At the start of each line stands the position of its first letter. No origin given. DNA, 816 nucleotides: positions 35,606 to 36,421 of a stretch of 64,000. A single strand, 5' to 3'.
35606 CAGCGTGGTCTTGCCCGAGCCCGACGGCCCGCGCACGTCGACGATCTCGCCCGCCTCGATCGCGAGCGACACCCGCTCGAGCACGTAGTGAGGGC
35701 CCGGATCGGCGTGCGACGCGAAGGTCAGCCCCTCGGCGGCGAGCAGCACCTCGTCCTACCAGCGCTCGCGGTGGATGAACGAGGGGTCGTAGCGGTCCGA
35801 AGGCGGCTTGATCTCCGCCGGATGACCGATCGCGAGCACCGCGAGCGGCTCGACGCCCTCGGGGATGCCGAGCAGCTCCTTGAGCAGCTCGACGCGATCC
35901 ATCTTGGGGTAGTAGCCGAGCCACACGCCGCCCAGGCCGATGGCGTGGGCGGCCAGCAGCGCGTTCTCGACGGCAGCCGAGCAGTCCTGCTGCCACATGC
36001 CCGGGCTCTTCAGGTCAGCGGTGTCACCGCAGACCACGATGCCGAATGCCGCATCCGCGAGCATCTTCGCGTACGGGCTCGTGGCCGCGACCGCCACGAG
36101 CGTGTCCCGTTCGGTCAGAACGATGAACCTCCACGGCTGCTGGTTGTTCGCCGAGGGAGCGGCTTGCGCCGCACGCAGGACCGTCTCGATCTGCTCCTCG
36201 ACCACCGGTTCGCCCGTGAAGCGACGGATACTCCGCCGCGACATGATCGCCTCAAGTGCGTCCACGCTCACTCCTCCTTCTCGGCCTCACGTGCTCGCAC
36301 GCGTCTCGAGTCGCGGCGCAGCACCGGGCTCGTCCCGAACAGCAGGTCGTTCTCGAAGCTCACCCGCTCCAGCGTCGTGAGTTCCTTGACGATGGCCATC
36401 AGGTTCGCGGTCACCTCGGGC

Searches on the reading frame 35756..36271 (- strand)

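Call 33: search_protein_families(library=pfam, proteins=[window:35756-36271:-], max_evalue=0.0001)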
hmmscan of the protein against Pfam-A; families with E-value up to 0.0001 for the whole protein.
window:35756-36271:- (171 aa): 2 families
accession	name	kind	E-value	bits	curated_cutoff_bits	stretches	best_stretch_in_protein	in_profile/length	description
PF00881.29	Nitroreductase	-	2.6e-27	96.5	23.5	2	9-58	1-50/167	Nitroreductase family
PF14512.11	TM1586_NiRdase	-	6.5e-11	42.7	27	1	24-81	156-209/215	Putative TM nitroreductase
